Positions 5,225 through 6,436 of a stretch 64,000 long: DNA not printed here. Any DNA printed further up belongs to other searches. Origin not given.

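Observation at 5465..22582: Inferred polyprenyl-phosphate-mannose-dependent pathway: ManC, GtrB/Ppm-like GT2, PMT/PIG-V-like GT-C transferases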

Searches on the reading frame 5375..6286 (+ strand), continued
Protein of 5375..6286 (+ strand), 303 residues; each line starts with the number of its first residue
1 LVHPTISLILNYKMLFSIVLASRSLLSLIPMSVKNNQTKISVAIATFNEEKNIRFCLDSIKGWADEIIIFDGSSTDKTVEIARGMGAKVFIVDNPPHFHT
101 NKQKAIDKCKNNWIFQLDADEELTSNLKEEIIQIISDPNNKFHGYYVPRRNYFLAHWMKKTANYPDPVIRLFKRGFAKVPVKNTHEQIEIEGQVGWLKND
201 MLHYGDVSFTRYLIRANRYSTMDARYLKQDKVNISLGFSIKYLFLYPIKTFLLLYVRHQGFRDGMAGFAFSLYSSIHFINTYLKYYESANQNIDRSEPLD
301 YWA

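Call 66: find_related_loci(query=A1, collection=metagenome_contigs, flank=10000)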
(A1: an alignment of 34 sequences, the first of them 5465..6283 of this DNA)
Query A1 (273 aa) in metagenome_contigs; peptide patterns used: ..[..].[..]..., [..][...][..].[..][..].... (x = any residue, [..] = any of these).
600 stretches matched a pattern (row limit reached: there are more); 537 encode a relative of the query (tblastn E <= 1e-3); the best 80 are kept; 80 distinct loci.
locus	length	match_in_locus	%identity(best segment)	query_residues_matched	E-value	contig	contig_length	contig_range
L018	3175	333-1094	52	7-260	7e-93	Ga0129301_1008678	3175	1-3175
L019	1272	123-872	53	6-257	8e-96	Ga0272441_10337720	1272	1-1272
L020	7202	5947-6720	52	4-260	1e-88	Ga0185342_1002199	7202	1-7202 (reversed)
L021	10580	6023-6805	51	6-264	2e-87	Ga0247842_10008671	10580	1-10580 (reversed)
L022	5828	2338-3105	53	2-255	4e-86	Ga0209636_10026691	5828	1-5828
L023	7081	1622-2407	49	9-268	8e-86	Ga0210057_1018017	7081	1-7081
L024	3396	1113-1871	51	5-257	8e-87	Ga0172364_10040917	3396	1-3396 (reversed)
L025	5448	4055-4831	50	1-260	4e-85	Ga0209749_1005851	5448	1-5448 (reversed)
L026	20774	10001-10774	49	2-257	3e-85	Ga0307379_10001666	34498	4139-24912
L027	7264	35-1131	50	5-261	3e-85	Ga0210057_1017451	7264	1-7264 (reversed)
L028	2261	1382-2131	51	9-257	6e-88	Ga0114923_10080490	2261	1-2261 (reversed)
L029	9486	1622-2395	48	9-264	8e-85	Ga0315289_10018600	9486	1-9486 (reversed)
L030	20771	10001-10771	49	3-257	6e-85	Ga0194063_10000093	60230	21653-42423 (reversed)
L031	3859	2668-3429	52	1-255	4e-85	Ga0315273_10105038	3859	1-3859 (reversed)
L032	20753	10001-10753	50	10-261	7e-85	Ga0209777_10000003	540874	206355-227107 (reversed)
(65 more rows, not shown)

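Call 69: find_homologous_proteins(query=L016:3-845:+, max_evalue=1e-20)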
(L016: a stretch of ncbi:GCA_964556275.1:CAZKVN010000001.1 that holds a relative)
Query L016:3-845:+ (280 aa): 429 proteins with E <= 1e-20 among 2257 candidates; the best 120 are listed.
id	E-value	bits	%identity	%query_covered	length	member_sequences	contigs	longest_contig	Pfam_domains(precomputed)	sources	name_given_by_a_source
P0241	7.3e-148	510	86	100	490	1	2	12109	PF01943.23,PF13440.12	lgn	-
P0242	9.3e-116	404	69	100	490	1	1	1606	PF01943.23,PF13440.12,PF03023.20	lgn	-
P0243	1.2e-115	404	68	100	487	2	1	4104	PF01943.23,PF13440.12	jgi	-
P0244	1.8e-115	403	69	100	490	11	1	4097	PF01943.23,PF13440.12,PF03023.20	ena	-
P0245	6.8e-103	362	62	100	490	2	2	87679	PF01943.23,PF13440.12,PF03023.20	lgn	-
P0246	9.6e-103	362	61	100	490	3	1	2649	PF01943.23,PF13440.12,PF03023.20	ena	-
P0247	9.8e-101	355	59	100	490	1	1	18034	PF01943.23,PF13440.12,PF03023.20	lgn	-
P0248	1.4e-100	355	61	100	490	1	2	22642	PF01943.23,PF13440.12,PF03023.20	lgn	-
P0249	1.1e-65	240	46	100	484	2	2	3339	PF01943.23,PF13440.12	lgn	-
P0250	1.7e-63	233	45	100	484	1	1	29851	PF01943.23,PF13440.12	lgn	-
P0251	2.6e-62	229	44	100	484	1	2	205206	PF01943.23,PF13440.12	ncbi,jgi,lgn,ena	-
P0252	4.4e-62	228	47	100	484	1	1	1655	PF01943.23,PF13440.12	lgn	-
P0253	6.6e-62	228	45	100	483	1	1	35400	PF01943.23,PF13440.12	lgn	-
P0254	9.6e-62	227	44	100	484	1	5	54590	PF01943.23,PF13440.12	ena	-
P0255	1.1e-61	227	46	100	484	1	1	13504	PF01943.23,PF13440.12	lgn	-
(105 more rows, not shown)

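Call 70: find_encoding_contigs(protein=P0241, flank=10000, max_places=3)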
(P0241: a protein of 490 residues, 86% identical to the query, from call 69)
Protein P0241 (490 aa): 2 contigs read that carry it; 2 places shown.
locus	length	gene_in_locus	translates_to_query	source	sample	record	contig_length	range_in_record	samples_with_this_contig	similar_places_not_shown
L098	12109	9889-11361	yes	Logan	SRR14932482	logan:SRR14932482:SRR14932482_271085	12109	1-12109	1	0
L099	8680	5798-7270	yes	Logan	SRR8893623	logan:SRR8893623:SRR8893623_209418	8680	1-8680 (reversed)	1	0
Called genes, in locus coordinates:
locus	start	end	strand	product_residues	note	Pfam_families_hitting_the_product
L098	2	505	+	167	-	?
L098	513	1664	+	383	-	PF00535:Glycos_transf_2, PF10111:Glyco_tranf_2_2 (weak), PF04138:GtrA_DPMS_TM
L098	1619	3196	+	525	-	PF13231:PMT_2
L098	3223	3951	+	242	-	PF00535:Glycos_transf_2, PF10111:Glyco_tranf_2_2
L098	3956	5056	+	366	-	PF26314:MptA_B_family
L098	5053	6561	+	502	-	PF13231:PMT_2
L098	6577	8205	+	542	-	-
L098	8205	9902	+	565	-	PF10131:PTPS_related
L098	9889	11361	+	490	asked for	PF01943:Polysacc_synt, PF13440:Polysacc_synt_3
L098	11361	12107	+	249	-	?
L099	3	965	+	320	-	?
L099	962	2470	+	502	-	PF13231:PMT_2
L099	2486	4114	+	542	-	-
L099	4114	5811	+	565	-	PF10131:PTPS_related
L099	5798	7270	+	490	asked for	PF01943:Polysacc_synt, PF13440:Polysacc_synt_3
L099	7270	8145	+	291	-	PF00535:Glycos_transf_2, PF13641:Glyco_tranf_2_3, PF13632:Glyco_trans_2_3 (weak)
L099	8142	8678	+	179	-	?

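Call 71: search_solved_structures(query=L098:513-1664:+, max_evalue=0.001, show_alignments=1)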
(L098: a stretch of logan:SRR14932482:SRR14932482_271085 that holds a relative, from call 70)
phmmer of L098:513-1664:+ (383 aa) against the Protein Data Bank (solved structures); distinct sequences matched with E-value up to 0.001: 13.
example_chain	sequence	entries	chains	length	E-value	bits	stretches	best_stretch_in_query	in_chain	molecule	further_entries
5mlz_A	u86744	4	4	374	2.5e-48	168.3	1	1-379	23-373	Dolichol monophosphate mannose synthase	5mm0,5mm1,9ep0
9bhc_C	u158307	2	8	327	7.7e-09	38.4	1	2-228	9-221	Undecaprenyl-phosphate 4-deoxy-4-formamido-L-arabinose transferase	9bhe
8vxh_A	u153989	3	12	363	1.1e-08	37.9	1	2-228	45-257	Undecaprenyl-phosphate 4-deoxy-4-formamido-L-arabinose transferase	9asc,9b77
5ekp_C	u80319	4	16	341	3e-08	36.5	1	3-128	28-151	Uncharacterized glycosyltransferase sll0501 | Glycosyltransferase sll0501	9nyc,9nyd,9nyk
5eke_A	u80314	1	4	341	3.2e-08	36.4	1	3-128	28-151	Uncharacterized glycosyltransferase sll0501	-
9nye_A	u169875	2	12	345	3.2e-08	36.4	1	3-128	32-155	Glycosyltransferase sll0501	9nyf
9hwj_A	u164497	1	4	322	6e-08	35.5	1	2-228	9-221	Undecaprenyl-phosphate 4-deoxy-4-formamido-L-arabinose transferase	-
6h1j_A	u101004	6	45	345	1.8e-07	33.9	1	2-149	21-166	Probable ss-1,3-N-acetylglucosaminyltransferase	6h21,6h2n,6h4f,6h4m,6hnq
3bcv_A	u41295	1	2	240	1.9e-05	27.3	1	2-137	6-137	Putative glycosyltransferase protein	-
5tze_C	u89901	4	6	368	6e-05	25.6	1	1-130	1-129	Glycosyl transferase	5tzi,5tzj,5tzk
5tz8_A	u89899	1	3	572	0.00019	23.9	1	1-117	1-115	Glycosyl transferase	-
8bz8_A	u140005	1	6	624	0.00043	22.8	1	2-122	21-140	Glycosyltransferase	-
8bz4_A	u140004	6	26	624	0.00043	22.8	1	2-122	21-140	Glycosyltransferase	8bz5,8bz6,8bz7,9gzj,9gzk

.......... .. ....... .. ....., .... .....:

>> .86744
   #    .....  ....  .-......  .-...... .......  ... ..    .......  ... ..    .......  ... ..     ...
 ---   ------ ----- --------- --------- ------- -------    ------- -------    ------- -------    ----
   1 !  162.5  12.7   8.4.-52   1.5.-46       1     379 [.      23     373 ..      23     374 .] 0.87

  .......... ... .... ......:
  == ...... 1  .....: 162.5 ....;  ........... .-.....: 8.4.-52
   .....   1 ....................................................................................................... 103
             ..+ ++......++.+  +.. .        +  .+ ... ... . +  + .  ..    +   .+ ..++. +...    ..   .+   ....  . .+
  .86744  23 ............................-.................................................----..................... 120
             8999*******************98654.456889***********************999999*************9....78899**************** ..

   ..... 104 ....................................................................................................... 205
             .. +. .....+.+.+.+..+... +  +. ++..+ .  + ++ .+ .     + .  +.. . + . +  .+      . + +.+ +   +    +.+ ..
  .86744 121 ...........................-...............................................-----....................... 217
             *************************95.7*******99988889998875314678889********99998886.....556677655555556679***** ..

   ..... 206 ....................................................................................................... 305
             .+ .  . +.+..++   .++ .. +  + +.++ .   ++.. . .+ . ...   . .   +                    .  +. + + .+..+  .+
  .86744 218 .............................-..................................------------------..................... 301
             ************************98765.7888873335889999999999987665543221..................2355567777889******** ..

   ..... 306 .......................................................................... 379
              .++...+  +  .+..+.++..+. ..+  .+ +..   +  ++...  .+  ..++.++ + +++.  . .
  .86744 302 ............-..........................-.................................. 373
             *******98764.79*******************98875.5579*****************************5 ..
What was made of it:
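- On Dol-P-Man synthase type (GT2 + GtrA/DPMS TM domain), tested on the upstream gene L098:513-1664: 5mlz E=2.5e-48, residues 1-379 versus 23-373, with DAD aligned (call 71).
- The best full-length solved match of the 383-aa synthase is a Dol-P-Man synthase (call 71).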

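Call 72: search_protein_families(library=pfam, proteins=[L098:2-505:+, L098:513-1664:+, L098:1619-3196:+, L098:3223-3951:+, L098:3956-5056:+, L098:5053-6561:+, L098:6577-8205:+, L098:8205-9902:+], max_evalue=0.01)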
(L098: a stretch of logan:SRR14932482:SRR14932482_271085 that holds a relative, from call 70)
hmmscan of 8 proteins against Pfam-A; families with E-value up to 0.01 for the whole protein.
L098:2-505:+ (167 aa): 2 families
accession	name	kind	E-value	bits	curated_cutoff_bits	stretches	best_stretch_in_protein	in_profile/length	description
PF16363.11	GDP_Man_Dehyd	-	5.6e-59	200.7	27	1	2-152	166-332/332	GDP-mannose 4,6 dehydratase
PF01370.27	Epimerase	-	2e-19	70.4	20.9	1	2-84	155-240/240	NAD dependent epimerase/dehydratase family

L098:513-1664:+ (383 aa): 3 families
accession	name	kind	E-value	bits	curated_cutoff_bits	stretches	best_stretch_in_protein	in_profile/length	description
PF00535.33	Glycos_transf_2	-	4.6e-28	98.7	23.3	1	5-174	2-166/168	Glycosyl transferase family 2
PF04138.20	GtrA_DPMS_TM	-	3.1e-12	47.2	26.1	1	244-378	1-117/117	GtrA/DPMS, transmembrane domain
PF10111.15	Glyco_tranf_2_2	-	2.4e-06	27.7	27.3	1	5-102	2-97/276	Glycosyltransferase like family 2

L098:1619-3196:+ (525 aa): 1 family
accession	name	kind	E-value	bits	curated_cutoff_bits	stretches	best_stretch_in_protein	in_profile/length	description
PF13231.12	PMT_2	-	1.5e-12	48.5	26.1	1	104-260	4-159/160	Dolichyl-phosphate-mannose-protein mannosyltransferase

L098:3223-3951:+ (242 aa): 3 families
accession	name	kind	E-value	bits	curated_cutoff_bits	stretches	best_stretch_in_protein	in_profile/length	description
PF00535.33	Glycos_transf_2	-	9.3e-27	94.4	23.3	1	7-176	1-168/168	Glycosyl transferase family 2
PF10111.15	Glyco_tranf_2_2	-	1.4e-07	31.7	27.3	1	7-100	1-94/276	Glycosyltransferase like family 2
PF13641.12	Glyco_tranf_2_3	-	0.0014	19.1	27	1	6-98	3-97/230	Glycosyltransferase like family 2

L098:3956-5056:+ (366 aa): 0 families

L098:5053-6561:+ (502 aa): 1 family
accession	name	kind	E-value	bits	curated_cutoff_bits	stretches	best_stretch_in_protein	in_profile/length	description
PF13231.12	PMT_2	-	3.1e-15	57.2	26.1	1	66-217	4-154/160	Dolichyl-phosphate-mannose-protein mannosyltransferase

L098:6577-8205:+ (542 aa): 1 family
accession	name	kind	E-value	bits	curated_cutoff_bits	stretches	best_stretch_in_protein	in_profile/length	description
PF09586.16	YfhO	-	3.4e-05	22.9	28.5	1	451-521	758-829/835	Bacterial membrane protein YfhO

L098:8205-9902:+ (565 aa): 1 family
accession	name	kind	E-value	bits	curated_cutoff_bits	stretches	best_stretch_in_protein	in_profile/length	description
PF10131.15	PTPS_related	-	8.9e-11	41.4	26.4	1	67-399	2-310/621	6-pyruvoyl-tetrahydropterin synthase related domain; membrane protein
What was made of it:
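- On Dol-P-Man synthase type (GT2 + GtrA/DPMS TM domain), tested on the upstream gene L098:513-1664: PF00535 98.7 bits and PF04138 47.2 bits (call 72).
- The 383-aa GT2 matches DPMS 5mlz at E=2.5e-48 over residues 1-379 versus 23-373, with GtrA_DPMS_TM at 47 bits (calls 71, 72). This lineage has a full-length DPMS homologue upstream (calls 70-72).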
